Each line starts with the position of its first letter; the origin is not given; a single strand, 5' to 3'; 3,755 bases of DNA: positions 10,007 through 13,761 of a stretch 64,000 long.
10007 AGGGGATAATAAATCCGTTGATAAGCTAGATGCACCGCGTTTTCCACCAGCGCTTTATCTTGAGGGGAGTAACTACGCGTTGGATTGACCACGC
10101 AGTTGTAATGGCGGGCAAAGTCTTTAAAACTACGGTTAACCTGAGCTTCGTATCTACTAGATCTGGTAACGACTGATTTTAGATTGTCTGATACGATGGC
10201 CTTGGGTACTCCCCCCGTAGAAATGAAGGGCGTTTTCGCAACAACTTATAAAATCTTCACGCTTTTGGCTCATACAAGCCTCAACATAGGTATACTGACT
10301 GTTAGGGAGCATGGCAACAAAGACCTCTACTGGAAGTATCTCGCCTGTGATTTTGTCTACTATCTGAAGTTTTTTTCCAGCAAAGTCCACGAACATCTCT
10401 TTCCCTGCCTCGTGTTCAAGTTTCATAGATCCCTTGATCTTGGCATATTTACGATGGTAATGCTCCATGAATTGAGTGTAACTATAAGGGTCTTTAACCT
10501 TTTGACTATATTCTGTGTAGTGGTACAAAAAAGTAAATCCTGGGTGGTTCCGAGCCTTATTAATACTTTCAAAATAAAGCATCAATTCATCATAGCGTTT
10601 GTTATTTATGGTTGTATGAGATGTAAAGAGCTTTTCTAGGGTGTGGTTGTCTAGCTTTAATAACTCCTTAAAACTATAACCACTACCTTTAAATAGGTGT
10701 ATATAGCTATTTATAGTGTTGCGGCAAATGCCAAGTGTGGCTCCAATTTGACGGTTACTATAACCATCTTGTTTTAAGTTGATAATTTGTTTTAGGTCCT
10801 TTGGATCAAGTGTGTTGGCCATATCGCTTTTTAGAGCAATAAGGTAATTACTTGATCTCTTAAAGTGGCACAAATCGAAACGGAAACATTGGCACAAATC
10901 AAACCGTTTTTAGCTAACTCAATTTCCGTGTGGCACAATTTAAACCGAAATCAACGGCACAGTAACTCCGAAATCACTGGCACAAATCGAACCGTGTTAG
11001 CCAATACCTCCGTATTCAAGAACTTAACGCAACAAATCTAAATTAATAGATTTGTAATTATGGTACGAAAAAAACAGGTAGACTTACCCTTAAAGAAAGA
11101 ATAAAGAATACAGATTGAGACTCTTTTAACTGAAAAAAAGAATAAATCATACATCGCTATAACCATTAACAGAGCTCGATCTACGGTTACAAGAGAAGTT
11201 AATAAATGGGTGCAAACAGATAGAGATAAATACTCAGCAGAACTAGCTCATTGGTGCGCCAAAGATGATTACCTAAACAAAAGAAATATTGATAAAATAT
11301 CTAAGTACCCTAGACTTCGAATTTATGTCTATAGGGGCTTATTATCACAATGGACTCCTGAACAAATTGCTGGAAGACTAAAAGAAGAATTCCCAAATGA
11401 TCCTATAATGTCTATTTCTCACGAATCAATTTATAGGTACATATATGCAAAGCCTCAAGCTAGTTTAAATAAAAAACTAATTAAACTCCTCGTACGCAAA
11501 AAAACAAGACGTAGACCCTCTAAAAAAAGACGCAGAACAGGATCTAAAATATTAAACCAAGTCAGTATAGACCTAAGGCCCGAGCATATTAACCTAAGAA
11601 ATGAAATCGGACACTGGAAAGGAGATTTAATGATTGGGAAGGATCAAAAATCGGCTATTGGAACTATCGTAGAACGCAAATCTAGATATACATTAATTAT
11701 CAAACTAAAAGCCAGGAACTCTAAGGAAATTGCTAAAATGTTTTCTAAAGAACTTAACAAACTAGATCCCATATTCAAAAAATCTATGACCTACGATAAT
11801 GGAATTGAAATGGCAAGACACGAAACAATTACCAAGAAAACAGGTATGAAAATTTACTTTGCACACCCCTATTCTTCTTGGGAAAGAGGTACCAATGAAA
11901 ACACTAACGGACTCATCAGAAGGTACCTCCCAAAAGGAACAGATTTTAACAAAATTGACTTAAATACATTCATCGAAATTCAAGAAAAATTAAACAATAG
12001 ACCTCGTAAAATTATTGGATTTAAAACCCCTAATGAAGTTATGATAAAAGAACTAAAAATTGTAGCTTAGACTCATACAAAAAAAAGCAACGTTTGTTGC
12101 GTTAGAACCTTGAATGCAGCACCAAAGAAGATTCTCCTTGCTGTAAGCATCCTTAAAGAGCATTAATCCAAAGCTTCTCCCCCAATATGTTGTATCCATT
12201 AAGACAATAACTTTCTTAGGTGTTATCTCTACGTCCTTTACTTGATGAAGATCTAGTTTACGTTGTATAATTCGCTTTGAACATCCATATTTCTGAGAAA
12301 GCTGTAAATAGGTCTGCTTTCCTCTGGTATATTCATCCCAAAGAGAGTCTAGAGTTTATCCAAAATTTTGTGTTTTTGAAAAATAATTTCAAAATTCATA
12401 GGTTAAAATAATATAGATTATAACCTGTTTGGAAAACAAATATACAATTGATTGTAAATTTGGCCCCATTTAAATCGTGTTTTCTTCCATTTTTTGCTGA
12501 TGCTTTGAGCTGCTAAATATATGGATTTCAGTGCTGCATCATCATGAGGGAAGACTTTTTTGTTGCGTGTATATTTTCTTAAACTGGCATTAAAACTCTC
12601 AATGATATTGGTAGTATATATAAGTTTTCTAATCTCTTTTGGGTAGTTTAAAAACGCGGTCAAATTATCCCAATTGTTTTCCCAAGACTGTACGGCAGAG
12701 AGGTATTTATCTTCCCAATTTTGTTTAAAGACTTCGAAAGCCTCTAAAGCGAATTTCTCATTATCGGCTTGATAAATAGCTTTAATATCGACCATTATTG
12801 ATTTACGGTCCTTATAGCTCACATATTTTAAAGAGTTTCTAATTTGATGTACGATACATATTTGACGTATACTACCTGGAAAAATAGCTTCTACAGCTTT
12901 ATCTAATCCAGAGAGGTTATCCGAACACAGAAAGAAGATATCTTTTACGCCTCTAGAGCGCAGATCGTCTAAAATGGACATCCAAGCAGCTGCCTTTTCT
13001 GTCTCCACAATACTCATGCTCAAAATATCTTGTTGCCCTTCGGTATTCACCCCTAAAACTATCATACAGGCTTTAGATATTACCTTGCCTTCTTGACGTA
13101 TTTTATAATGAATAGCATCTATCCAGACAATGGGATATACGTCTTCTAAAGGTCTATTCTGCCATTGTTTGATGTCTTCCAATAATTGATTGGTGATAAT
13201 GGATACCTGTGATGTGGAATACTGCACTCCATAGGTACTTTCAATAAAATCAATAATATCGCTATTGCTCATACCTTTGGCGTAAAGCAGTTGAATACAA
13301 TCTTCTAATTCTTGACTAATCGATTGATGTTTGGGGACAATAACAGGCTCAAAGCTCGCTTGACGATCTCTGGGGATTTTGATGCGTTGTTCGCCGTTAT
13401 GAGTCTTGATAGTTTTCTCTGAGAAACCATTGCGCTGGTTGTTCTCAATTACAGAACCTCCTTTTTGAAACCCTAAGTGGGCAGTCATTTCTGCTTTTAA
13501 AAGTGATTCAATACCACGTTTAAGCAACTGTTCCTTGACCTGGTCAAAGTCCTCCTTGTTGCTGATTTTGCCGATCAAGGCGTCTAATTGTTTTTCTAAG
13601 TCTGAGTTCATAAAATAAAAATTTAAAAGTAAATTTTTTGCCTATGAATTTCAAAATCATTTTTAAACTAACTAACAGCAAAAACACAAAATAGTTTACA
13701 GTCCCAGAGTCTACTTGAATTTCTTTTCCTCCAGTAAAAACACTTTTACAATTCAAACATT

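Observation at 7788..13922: Four insertion-sequence families nested in one another: an IS1-like element harbouring IS21, IS30 and IS256, inserted at a start codon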

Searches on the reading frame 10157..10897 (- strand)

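Call 6: search_protein_families(library=pfam, proteins=[window:10157-10897:-], max_evalue=0.01)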
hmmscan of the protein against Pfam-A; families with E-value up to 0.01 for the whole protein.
window:10157-10897:- (246 aa): 6 families
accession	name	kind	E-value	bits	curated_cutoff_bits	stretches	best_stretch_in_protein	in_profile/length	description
PF13384.12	HTH_23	-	2.1e-05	24.7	24.6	1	37-74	9-46/50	Homeodomain-like domain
PF13936.12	HTH_38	-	0.00096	19.3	27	1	33-63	8-38/44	Helix-turn-helix domain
PF00196.25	GerE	-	0.0027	17.7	23.5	1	37-66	9-38/57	Bacterial regulatory proteins, luxR family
PF13518.12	HTH_28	-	0.0028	18.1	25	0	37-72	4-39/52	Helix-turn-helix domain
PF25787.1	HTH_SB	-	0.0031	17.7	43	1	36-71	13-48/53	Sleeping Beauty transposase HTH domain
PF08281.18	Sigma70_r4_2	-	0.0037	17.3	25.7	1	32-67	12-48/54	Sigma-70, region 4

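Call 7: search_protein_families(library=ncbifam, proteins=[window:10157-10897:-], max_evalue=0.01)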
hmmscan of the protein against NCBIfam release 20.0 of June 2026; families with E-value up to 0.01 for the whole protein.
window:10157-10897:- (246 aa): 2 families
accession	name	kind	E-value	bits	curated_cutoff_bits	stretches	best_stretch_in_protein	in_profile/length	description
NF033546.1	transpos_IS21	equivalog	9.5e-29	100.8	160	1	40-234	3-181/294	IS21 family transposase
NF033545.0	transpos_IS630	equivalog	0.0035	16.8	100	1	36-73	3-40/299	IS630 family transposase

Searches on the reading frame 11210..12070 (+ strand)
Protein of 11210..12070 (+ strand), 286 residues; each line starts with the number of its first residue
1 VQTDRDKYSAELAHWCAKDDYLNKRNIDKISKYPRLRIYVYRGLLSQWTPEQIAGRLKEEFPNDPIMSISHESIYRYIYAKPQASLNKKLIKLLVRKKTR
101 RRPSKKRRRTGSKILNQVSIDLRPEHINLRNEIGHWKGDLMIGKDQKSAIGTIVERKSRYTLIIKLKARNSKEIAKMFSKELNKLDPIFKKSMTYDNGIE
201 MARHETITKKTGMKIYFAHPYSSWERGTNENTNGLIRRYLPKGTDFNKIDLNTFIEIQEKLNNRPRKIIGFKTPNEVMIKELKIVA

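Call 6: search_protein_families(library=pfam, proteins=[window:11210-12070:+], max_evalue=0.01)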
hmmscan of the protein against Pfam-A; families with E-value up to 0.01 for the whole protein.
window:11210-12070:+ (286 aa): 2 families
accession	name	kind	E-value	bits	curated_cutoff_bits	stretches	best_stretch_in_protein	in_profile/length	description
PF00665.32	rve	-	1.2e-10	41.9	32.6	1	133-223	5-102/102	Integrase core domain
PF13565.12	HTH_32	-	0.00061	20.7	33.7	1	47-77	46-72/73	Homeodomain-like domain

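Call 7: search_protein_families(library=ncbifam, proteins=[window:11210-12070:+], max_evalue=0.01)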
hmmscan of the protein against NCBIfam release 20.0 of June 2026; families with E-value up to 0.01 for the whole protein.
window:11210-12070:+ (286 aa): 2 families
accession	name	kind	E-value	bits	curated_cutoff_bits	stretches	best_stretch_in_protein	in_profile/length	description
NF033563.0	transpos_IS30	equivalog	1.6e-82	277.2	80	1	5-267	13-267/267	IS30 family transposase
NF033546.1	transpos_IS21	equivalog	3.3e-05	23.6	160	1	194-278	195-282/294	IS21 family transposase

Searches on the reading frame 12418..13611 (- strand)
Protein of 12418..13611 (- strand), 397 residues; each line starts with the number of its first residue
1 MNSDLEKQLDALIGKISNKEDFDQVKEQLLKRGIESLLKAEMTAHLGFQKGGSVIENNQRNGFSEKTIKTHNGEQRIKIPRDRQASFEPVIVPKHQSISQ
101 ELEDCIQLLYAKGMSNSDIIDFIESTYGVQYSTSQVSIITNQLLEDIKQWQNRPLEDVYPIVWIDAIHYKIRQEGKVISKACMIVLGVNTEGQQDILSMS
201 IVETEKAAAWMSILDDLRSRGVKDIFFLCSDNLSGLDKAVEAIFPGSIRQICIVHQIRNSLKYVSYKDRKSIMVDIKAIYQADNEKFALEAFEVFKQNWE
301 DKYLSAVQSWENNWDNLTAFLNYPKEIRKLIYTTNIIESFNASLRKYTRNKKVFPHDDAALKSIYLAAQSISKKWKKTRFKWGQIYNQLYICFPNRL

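Call 6: search_protein_families(library=pfam, proteins=[window:12418-13611:-], max_evalue=0.01)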
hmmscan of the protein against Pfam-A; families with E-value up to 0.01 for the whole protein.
window:12418-13611:- (397 aa): 2 families
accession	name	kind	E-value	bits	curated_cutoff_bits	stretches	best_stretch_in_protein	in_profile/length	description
PF00872.24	Transposase_mut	-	4.7e-109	365.2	21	1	15-377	15-378/379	Transposase, Mutator family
PF10551.15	MULE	-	2.4e-06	28.3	27.6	1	183-258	18-98/99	MULE transposase domain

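Call 7: search_protein_families(library=ncbifam, proteins=[window:12418-13611:-], max_evalue=0.01)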
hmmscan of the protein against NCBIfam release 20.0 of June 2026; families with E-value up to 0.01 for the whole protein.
window:12418-13611:- (397 aa): 4 families
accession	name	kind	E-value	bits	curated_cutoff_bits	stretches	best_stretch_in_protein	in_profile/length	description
NF033543.2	transpos_IS256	equivalog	1.4e-122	408.9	150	1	42-370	1-336/338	IS256 family transposase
NF041731.2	transpos_ISH6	equivalog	2.2e-10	39.8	240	1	9-283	15-294/414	ISH6 family transposase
NF033544.1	transpos_IS1249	exception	9.1e-10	38.2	300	1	156-358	90-271/382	IS1249 family transposase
NF033572.1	transpos_ISKra4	equivalog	0.0025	17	205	1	28-168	34-169/422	ISKra4 family transposase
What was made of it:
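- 12352..13705 (-): Canonical IS256-family element, 1,354 bp, with an intact 397-aa transposase (12418-13611). NF033543, 408.9 bits; PF00872, 365.2 bits (calls 6, 7).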

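Call 15: find_encoding_contigs(protein=window:12418-13611:-, flank=3000, max_places=10)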
Protein window:12418-13611:- (397 aa): no gene with exactly this product is on record in the collection.
